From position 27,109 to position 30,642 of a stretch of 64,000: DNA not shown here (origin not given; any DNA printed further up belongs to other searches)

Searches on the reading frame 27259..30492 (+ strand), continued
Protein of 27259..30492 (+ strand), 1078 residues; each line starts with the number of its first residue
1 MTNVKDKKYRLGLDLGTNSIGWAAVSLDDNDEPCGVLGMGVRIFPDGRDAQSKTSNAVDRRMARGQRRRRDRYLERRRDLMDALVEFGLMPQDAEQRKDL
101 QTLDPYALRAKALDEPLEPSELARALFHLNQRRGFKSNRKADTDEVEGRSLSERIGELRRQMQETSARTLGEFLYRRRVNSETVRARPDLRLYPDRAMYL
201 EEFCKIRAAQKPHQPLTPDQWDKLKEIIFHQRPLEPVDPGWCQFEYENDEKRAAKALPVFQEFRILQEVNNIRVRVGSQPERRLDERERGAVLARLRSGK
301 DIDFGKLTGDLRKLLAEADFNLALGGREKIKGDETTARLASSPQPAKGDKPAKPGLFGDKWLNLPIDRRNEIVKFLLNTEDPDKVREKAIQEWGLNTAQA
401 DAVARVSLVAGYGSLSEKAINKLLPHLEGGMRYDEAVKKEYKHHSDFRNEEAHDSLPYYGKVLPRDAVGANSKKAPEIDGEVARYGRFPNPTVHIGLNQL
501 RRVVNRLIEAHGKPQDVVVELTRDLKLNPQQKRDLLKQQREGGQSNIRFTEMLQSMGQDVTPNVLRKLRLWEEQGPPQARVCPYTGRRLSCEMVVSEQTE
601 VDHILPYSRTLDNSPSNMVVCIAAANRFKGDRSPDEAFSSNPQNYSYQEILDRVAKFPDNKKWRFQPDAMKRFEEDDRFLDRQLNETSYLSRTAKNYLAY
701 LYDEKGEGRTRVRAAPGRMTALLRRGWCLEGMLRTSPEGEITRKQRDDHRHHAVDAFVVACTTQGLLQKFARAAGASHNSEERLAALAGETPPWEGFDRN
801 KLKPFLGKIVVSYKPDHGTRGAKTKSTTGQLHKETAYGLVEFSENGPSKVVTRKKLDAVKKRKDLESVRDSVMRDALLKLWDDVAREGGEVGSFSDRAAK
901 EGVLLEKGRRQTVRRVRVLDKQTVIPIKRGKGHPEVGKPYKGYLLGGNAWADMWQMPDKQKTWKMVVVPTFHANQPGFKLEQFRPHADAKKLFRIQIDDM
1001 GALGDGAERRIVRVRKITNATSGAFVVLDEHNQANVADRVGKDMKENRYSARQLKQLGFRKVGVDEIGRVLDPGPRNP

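Call 67: find_encoding_contigs(protein=P0011, flank=1500, max_places=1)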
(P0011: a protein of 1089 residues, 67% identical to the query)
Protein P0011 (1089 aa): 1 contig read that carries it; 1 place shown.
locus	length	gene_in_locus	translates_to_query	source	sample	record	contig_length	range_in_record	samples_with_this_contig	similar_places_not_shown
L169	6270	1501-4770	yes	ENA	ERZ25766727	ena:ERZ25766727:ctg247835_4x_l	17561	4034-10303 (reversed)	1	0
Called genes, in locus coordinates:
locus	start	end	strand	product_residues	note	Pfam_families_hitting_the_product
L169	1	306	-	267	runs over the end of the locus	PF00581:Rhodanese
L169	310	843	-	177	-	PF02566:OsmC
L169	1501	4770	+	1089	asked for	PF18470:Cas9_a, PF13395:HNH_4, PF18541:RuvC_III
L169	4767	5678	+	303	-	PF01867:Cas_Cas1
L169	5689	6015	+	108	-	PF09827:CRISPR_Cas2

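Call 68: find_encoding_contigs(protein=P0012, flank=1500, max_places=1)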
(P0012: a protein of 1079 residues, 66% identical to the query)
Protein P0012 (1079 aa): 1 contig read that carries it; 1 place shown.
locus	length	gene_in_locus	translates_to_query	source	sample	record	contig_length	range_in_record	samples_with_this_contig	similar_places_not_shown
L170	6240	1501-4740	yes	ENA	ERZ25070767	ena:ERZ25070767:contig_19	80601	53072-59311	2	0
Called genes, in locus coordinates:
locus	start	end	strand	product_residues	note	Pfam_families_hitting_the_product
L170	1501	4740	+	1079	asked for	PF18470:Cas9_a, PF13395:HNH_4, PF18541:RuvC_III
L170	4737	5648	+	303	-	PF01867:Cas_Cas1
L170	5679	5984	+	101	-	PF09827:CRISPR_Cas2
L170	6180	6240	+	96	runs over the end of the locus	-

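Call 69: find_encoding_contigs(protein=P0013, flank=1500, max_places=1)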
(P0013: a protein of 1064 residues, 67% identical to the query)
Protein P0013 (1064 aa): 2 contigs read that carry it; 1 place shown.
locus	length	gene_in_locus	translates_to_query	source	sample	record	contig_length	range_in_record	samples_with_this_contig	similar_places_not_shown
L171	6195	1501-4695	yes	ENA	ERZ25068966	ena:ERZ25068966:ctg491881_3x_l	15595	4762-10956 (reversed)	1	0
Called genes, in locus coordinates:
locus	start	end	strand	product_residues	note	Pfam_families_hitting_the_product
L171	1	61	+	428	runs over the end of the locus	PF00860:Xan_ur_permease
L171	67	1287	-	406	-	PF07690:MFS_1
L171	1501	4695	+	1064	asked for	PF18470:Cas9_a, PF13395:HNH_4, PF18541:RuvC_III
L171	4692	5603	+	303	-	PF01867:Cas_Cas1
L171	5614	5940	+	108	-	PF09827:CRISPR_Cas2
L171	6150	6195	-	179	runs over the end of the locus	-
